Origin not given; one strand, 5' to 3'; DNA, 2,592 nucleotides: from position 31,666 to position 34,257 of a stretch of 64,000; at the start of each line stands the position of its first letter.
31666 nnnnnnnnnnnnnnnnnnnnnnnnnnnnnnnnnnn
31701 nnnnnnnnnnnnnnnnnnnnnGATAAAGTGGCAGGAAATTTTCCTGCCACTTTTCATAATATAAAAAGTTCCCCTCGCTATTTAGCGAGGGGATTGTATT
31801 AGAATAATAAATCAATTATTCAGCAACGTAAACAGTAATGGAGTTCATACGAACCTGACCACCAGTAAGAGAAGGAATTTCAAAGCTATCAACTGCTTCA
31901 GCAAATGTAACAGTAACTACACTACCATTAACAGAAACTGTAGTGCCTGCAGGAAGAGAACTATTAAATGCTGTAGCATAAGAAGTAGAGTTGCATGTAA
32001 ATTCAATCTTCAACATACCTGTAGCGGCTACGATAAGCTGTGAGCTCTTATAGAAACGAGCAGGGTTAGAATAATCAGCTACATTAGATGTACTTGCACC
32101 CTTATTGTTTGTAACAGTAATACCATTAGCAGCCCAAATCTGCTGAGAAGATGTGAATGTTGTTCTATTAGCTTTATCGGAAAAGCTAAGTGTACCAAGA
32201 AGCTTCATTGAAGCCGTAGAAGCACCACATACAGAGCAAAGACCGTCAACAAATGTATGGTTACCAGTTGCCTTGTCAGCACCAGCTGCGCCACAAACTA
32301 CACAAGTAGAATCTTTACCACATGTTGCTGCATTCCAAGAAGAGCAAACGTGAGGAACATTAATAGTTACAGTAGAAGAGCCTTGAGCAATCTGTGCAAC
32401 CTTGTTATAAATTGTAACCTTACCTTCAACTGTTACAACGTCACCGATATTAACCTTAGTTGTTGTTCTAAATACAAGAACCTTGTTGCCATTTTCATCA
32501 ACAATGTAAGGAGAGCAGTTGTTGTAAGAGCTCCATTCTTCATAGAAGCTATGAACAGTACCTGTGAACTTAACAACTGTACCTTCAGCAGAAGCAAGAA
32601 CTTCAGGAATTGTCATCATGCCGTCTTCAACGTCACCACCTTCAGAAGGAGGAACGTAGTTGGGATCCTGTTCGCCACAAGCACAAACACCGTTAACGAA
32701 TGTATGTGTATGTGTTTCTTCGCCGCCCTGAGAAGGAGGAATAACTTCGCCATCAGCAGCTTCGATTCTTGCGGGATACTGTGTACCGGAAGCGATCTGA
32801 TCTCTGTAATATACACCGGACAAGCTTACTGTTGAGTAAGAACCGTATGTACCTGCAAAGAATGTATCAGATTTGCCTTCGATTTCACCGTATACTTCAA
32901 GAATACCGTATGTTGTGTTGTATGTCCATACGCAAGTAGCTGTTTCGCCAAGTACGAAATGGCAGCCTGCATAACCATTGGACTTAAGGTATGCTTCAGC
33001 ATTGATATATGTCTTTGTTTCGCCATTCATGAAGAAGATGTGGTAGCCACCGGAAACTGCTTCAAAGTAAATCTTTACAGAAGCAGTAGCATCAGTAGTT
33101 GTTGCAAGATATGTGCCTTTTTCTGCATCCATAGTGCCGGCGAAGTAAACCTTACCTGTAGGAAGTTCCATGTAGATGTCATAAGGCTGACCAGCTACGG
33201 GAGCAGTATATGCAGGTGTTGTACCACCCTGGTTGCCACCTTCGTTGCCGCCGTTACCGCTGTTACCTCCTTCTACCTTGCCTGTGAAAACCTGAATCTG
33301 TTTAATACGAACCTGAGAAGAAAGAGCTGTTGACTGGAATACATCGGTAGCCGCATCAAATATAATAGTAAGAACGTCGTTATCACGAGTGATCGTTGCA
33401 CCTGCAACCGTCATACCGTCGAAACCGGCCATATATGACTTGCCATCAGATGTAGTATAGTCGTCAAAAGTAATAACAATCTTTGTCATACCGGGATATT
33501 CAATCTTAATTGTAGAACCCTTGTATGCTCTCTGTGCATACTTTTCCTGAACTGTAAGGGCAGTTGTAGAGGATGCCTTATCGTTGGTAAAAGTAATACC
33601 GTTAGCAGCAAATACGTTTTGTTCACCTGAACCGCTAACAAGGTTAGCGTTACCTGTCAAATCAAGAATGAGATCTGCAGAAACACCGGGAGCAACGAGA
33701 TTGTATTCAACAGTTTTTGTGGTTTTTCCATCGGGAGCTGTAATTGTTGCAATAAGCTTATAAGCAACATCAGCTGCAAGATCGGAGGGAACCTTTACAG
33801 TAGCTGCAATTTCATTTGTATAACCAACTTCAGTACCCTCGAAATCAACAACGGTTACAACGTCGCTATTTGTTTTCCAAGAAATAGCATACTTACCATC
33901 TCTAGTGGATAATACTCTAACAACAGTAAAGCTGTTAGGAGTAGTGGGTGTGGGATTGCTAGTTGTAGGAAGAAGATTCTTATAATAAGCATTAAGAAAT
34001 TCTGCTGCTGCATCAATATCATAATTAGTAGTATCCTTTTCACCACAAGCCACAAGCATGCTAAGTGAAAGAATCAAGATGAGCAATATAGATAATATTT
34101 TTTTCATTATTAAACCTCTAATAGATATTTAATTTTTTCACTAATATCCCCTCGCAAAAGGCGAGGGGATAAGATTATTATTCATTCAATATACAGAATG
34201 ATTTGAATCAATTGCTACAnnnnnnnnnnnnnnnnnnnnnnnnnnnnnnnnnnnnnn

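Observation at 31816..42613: Seven-gene locus coupling a CUT1 ABC importer to an SNase-type lipoprotein nuclease and two giant OB-fold lipoproteins: candidate extracellular nucleic-acid capture/degradation/uptake system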

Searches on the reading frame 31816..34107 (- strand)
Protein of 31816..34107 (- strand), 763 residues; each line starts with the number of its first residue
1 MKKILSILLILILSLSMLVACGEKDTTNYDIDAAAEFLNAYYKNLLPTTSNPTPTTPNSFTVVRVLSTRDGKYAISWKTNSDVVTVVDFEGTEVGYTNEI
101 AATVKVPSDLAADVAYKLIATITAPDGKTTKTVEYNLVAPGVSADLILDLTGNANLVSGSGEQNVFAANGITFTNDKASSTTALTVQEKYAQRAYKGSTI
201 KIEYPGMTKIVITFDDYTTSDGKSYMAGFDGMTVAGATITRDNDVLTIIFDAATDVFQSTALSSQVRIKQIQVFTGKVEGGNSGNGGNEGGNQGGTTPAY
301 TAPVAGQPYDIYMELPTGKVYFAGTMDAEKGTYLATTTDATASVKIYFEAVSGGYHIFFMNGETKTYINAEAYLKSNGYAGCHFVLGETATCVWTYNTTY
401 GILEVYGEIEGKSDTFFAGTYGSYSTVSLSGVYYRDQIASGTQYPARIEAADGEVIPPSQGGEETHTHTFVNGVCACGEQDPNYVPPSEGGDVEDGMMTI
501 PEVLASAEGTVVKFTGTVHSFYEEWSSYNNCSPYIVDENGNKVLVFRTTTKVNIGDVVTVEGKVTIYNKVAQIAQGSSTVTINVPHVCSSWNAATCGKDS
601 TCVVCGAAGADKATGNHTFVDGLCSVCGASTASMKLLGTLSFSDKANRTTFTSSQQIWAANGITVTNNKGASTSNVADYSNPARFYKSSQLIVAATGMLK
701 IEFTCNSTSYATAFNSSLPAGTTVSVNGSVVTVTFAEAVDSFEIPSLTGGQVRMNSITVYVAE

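Call 3: search_protein_families(library=pfam, proteins=[window:31816-34107:-], max_evalue=0.1)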
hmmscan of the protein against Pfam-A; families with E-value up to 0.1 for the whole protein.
window:31816-34107:- (763 aa): 1 family
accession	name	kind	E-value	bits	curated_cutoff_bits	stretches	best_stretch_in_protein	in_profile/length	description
PF01336.31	tRNA_anti-codon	-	0.004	17.5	27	0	546-571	39-65/75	OB-fold nucleic acid binding domain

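Call 4: search_protein_families(library=ncbifam, proteins=[window:31816-34107:-], max_evalue=0.1)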
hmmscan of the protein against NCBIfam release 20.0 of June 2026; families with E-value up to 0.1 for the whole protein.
window:31816-34107:- (763 aa): 2 families
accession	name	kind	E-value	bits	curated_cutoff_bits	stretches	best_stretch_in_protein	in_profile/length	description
NF053689.1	BamJ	equivalog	0.0074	16.6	100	1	1-85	1-82/184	BamJ family beta-barrel-assembly machinery protein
NF053514.2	JUQZ_fam_ocin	equivalog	0.082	13.2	40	0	1-63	1-65/107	BLB8/JUQZ-1 family protein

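Call 22: search_solved_structures(query=window:31816-34107:-, max_evalue=1)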
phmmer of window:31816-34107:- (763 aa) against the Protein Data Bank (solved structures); distinct sequences matched with E-value up to 1: 8.
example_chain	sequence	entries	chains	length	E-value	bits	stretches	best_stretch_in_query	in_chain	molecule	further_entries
7syx_W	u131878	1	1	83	0.4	12.1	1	579-630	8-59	eS21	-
5k0y_b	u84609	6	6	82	0.4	12.1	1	579-630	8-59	40S ribosomal protein S21 | 40S ribosomal protein eS21 | Small ribosomal subunit protein eS21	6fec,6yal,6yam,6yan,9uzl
9ndp_HH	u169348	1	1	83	0.41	12.1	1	579-630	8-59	Small ribosomal subunit protein eS21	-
4kzx_V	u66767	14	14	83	0.41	12.1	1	579-630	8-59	40S ribosomal protein S21 | eS21 | 40S RIBOSOMAL PROTEIN ES21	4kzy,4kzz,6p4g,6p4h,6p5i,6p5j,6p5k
6m9y_B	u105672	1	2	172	0.45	11.9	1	194-231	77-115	Fluorescent protein lanFP6A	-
6w2s_W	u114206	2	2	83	0.91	10.9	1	579-630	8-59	eS21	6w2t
7qgg_SV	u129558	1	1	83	0.92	10.9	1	579-630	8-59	40S ribosomal protein S21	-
6gz3_BV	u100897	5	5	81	0.98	10.8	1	579-630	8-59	ribosomal protein eS21 | 40S ribosomal protein S21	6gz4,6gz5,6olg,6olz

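Call 31: find_homologous_proteins(query=window:31816-34107:-, max_evalue=0.001)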
Query window:31816-34107:- (763 aa): 187 proteins with E <= 0.001 among 8000 candidates; the best 120 are listed.
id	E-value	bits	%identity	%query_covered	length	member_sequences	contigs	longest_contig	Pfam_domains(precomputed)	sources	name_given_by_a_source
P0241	0.0e+0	1582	94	100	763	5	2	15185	-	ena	-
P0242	0.0e+0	1200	85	81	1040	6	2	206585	-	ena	-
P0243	0.0e+0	1188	84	81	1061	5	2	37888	-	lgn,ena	-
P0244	0.0e+0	1174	83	81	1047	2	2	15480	-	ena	-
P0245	0.0e+0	1154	83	81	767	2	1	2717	-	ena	-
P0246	0.0e+0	1122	80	81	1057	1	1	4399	-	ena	-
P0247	0.0e+0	1112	76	82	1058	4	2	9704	-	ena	-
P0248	0.0e+0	1047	76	81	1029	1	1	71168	-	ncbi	-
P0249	0.0e+0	1037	74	81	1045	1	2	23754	-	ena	-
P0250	0.0e+0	1032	63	61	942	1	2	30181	-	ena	-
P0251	3.4e-296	1002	72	82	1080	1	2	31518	-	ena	-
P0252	2.3e-290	983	79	41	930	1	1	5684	-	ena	-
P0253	8.8e-289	978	71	82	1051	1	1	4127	-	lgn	-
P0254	3.4e-277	940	70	81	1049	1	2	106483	-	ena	-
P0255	2.0e-274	930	70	81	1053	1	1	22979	-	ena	-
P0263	2.4e-231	788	66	61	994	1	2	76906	PF01336.32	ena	-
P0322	2.1e-141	491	50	64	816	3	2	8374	PF14200.13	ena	-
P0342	1.1e-72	264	50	17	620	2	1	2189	PF01336.32,PF06232.17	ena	-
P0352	1.6e-49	187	35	54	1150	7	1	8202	PF01336.32,PF20578.5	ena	-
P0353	6.9e-49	185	35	44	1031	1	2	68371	PF04231.20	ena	-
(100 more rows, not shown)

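Call 45: search_protein_families(library=pfam, proteins=[P0353, P0342, P0322], max_evalue=0.001)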
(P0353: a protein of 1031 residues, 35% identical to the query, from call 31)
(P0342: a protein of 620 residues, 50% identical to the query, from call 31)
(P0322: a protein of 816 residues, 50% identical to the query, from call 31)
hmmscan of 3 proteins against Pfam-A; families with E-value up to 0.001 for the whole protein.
P0353 (1031 aa): 1 family
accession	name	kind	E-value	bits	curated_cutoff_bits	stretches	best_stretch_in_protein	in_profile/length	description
PF04231.19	Endonuclease_1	-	4e-22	79.6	25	1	98-285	5-235/235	Endonuclease I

P0342 (620 aa): 5 families
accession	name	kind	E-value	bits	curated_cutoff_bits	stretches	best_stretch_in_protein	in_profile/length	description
PF01336.31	tRNA_anti-codon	-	5.4e-07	29.9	27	0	256-318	1-67/75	OB-fold nucleic acid binding domain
PF06232.16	ATS3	-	5.9e-06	26.6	27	0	364-395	25-56/125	Embryo-specific protein 3, (ATS3)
PF19328.4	DAP_DH_C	-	0.00021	21.4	23.3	0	214-264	105-152/206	2,4-diaminopentanoate dehydrogenase C-terminal domain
PF18877.6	SSSPR-51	-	0.00049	20.3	27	0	174-195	27-47/48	SSSPR-51 domain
PF13100.11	OstA_2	-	0.00085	19.4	21.2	0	296-320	59-83/158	OstA-like protein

P0322 (816 aa): 1 family
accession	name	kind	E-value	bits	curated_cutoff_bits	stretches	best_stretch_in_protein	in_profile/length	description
PF14200.12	RicinB_lectin_2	-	8.1e-07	30.1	25.6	1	721-790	4-82/89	Ricin-type beta-trefoil lectin domain-like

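Call 48: predict_structure(alignment_id=A3)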
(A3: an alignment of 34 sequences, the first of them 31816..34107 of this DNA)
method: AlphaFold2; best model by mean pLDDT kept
length: 763 residues; sequences in the alignment: 34
mean_pLDDT: 76.8   pTM: 0.32
mean pLDDT of the five models: 76.8, 75.9, 75.4, 72.6, 71.4
residues with pLDDT >= 90: 315; 70-90: 233; 50-70: 64; < 50: 151
segments of 3 or more residues with pLDDT < 50: 21-29, 33-35, 37-105, 107-118, 123-125, 127-145, 280-298, 460-467, 487-494
pLDDT, mean of each block of 10 residues (from residue 1): 72 66 43 48 37 45 38 40 34 36 47 45 48 44 60 88 90 95 90 95 89 84 81 89 85 91 93 69 30 41 89 90 90 91 93 93 91 86 94 93 93 90 80 81 89 66 49 68 54 66 91 92 79 91 91 89 89 88 83 75 75 69 67 86 91 94 95 86 91 95 96 91 89 91 94 95 86
secondary structure, 60 per line:
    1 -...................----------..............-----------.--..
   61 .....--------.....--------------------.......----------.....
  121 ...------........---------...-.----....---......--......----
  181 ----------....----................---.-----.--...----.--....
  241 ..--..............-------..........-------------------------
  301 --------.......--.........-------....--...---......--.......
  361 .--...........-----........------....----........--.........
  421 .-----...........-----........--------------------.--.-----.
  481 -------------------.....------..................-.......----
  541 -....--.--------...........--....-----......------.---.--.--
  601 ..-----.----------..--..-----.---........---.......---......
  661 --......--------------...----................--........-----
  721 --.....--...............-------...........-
elements in order (helices of 4 or more, strands of 3 or more residues): H2-20 H31-44 E59-65 E74-78 E99-105 E116-123 E130-137 E147-149 E156-159 E163-168 E171-176 E191-194 E199-214 E237-242 E245-258 E266-275 E309-315 E318-326 E334-337 E346-351 E354-361 E364-374 E380-387 E394-397 E402-409 E412-421 E427-431 H432-437 E443-450 H500-504 E511-525 E530-536 E542-545 E557-567 E570-573 E579-584 E634-641 E648-651 E655-660 E663-668 E683-685 E690-705 H708-715 E723-727 E730-744 E752-762

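Call 51: fold_search(model_id=the predicted structure, library=pdb)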
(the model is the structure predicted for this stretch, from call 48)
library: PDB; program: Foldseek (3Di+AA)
matches with E <= 10: 268; with E <= 0.001: 0
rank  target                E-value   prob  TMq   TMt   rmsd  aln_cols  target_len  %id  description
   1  4qgu_B                4.1e-03  1.00  0.10  0.37  20.3       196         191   13  protein domain complex with ssDNA (released 2015-06-17)
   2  3rn2_A                1.2e-02  1.00  0.11  0.38  18.5       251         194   12  Structural Basis of Cytosolic DNA Recognition by Innate Immune Receptors (released 2012-04-25)
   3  6zr7_AAA              1.9e-02  0.82  0.09  0.21  19.9       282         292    8  X-ray structure of human Dscam Ig7-Ig9 (released 2020-12-30)
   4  4joi_B                2.6e-02  1.00  0.10  0.44   4.3       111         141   18  Crystal structure of the human telomeric Stn1-Ten1 complex (released 2013-05-29)
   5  4joi_A                4.8e-02  1.00  0.10  0.47   3.4       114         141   17  Crystal structure of the human telomeric Stn1-Ten1 complex (released 2013-05-29)
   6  9hjm_H                8.0e-02  0.08  0.07  0.10  22.0       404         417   10  Porphyromonas gingivalis BAM complex (released 2025-11-19)
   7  7dm0_A                8.8e-02  0.80  0.09  0.33  14.4       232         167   11  Biofilm associated protein - C region (released 2021-12-15)
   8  6hms_A                1.1e-01  1.00  0.10  0.18   3.7        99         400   20  Cryo-EM map of DNA polymerase D from Pyrococcus abyssi in complex with DNA (released 2019-01-30)
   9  8aaj_C                1.2e-01  1.00  0.09  0.52   2.8        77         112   17  Crystal structure of the Pyrococcus abyssi RPA (apo form) (released 2023-05-03)
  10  2yd4                  1.2e-01  0.35  0.08  0.24  18.0       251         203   11  Crystal structure of the N-terminal Ig1-2 module of Chicken Receptor Protein Tyrosine Phosphatase Sigma (released 2011-04-13)
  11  8aas_C                1.4e-01  1.00  0.09  0.52   2.6        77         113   18  Crystal structure of the Pyrococcus abyssi RPA trimerization core bound to poly-dT20 ssDNA (released 2023-05-03)
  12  2pi2_A                1.5e-01  1.00  0.08  0.42   3.8        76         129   16  Full-length Replication protein A subunits RPA14 and RPA32 (released 2007-10-16)
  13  8d0b_B                1.5e-01  1.00  0.08  0.16   8.8       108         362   16  Human CST-DNA polymerase alpha/primase preinitiation complex bound to 4xTEL-foldback template (released 2022-06-22)
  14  2yd3                  1.5e-01  0.41  0.09  0.25  17.8       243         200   13  Crystal structure of the N-terminal Ig1-2 module of Human Receptor Protein Tyrosine Phosphatase Sigma (released 2011-04-13)
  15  2z6k_A                1.6e-01  1.00  0.08  0.43   3.1        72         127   15  Crystal structure of full-length human RPA14/32 heterodimer (released 2007-12-04)
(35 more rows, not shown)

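Call 87: find_encoding_contigs(protein=P0353, flank=9000, max_places=2)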
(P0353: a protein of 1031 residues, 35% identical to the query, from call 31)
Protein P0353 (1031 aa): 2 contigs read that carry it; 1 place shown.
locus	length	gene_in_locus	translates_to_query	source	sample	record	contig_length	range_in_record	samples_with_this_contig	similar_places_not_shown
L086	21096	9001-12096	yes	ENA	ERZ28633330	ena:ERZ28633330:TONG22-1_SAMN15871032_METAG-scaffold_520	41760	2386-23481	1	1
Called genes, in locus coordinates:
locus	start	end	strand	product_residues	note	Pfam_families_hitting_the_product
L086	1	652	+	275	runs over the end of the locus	PF01553:Acyltransferase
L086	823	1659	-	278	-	-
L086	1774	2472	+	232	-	PF00899:ThiF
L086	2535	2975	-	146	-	PF22381:Staph_reg_Sar_Rot (weak), PF12802:MarR_2 (weak), PF01047:MarR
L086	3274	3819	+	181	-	PF13238:AAA_18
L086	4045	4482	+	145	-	PF02580:Tyr_Deacylase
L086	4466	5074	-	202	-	-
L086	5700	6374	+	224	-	PF00072:Response_reg, PF00486:Trans_reg_C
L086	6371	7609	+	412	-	PF00512:HisKA, PF02518:HATPase_c, PF14501:HATPase_c_5 (weak)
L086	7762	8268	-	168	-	-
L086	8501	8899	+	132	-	PF00293:NUDIX, PF14815:NUDIX_4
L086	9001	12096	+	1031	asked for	PF04231:Endonuclease_1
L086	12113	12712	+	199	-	-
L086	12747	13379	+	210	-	-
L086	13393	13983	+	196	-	PF00440:TetR_N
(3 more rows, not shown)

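Call 101: search_protein_families(library=padloc, proteins=[window:31816-34107:-], max_evalue=0.001)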
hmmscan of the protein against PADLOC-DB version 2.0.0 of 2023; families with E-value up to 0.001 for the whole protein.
window:31816-34107:- (763 aa): 0 families

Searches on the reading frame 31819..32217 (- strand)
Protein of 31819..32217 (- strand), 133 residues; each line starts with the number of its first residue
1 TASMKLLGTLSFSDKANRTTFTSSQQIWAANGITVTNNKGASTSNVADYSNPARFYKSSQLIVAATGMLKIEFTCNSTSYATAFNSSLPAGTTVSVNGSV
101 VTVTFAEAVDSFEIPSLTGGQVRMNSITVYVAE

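Call 80: search_protein_families(library=pfam, proteins=[window:31819-32217:-], max_evalue=1)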
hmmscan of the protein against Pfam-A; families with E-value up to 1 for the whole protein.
window:31819-32217:- (133 aa): 1 family
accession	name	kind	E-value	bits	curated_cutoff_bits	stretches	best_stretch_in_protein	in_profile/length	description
PF00389.36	2-Hacid_dh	-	0.016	15.3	24.6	1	29-91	81-103/134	D-isomer specific 2-hydroxyacid dehydrogenase, catalytic domain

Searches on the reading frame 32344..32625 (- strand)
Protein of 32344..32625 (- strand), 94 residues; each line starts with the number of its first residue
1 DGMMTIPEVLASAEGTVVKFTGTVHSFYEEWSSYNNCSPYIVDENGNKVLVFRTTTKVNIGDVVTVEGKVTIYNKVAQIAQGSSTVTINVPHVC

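Call 80: search_protein_families(library=pfam, proteins=[window:32344-32625:-], max_evalue=1)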
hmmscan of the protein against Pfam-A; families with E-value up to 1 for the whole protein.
window:32344-32625:- (94 aa): 2 families
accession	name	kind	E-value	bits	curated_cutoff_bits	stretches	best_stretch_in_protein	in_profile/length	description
PF01336.31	tRNA_anti-codon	-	0.00054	20.3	27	1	52-85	39-64/75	OB-fold nucleic acid binding domain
PF25744.1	T4_Y13H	-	0.15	12.4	27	0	11-47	11-46/61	Bacteriophage T4 Y13H protein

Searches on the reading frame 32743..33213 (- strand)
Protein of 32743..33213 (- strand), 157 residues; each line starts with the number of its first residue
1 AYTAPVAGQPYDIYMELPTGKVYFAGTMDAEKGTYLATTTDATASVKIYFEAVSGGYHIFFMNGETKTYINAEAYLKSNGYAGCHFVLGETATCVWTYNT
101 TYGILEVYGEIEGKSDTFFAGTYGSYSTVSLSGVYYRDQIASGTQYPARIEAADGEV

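Call 68: search_solved_structures(query=A4, max_evalue=10)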
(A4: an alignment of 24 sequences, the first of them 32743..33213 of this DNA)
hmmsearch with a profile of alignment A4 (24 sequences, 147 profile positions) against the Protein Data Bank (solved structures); distinct sequences matched with E-value up to 10: 4.
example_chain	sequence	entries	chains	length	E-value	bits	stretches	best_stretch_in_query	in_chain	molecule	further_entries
4akm_A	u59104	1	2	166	0.38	13.7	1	65-135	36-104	LYSOSOME-ASSOCIATED MEMBRANE GLYCOPROTEIN 3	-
1vzg_A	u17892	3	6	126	0.82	12.7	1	37-97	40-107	DESULFOFERRODOXIN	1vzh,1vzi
7qe3_AAA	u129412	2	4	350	1.1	12.3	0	17-57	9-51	Sarol-1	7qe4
5myj_A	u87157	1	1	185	1.4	11.9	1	40-88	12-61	Ribosome hibernation promotion factor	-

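Call 69: search_protein_families(library=pfam, alignment_id=A4, max_evalue=1)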
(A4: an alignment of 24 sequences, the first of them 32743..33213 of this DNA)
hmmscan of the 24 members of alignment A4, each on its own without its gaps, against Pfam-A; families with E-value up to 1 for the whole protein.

A. member 1, window:32743-33213:- (157 aa): 0 families

B. families by the number of members that match (of 24 scanned): 15 families
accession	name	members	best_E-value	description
PF16392.11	DUF5001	1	0.0028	Ig-like domain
PF04681.18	Bys1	1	0.013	Blastomyces yeast-phase-specific protein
PF00508.23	PPV_E2_N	1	0.045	E2 (early) protein, N terminal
PF10539.14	Dev_Cell_Death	1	0.057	Development and cell death domain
PF13590.11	DUF4136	1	0.058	Domain of unknown function (DUF4136)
PF03642.18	MAP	1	0.058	MAP domain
PF12611.13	Flagellar_put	1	0.097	Putative flagellar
PF23414.1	Beta-prop_EML_2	1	0.11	Echinoderm microtubule-associated protein second beta-propeller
PF09951.15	Imm33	1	0.14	Immunity protein Imm33 domain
PF08803.17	ydhR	1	0.14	Putative mono-oxygenase ydhR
PF09917.15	DUF2147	1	0.15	Uncharacterized protein conserved in bacteria (DUF2147)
PF21440.4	aSelB_III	1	0.18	Archaeal selenocysteine-specific elongation factor, domain III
PF00781.29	DAGK_cat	1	0.18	Diacylglycerol kinase catalytic domain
PF08947.15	BPS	1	0.22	BPS (Between PH and SH2)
PF10782.14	zf-C2HCIx2C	1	0.23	Zinc-finger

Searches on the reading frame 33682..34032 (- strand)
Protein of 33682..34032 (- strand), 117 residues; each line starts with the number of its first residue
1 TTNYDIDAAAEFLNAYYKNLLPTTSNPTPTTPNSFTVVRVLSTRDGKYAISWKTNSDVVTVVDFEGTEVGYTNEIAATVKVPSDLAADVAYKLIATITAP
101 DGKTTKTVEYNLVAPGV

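Call 80: search_protein_families(library=pfam, proteins=[window:33682-34032:-], max_evalue=1)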
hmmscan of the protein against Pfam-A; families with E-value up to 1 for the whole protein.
window:33682-34032:- (117 aa): 1 family
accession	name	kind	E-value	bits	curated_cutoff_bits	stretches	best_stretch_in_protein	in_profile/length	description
PF22036.2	MoaF_like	-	0.094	13.1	27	1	40-69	44-75/94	MoaF-like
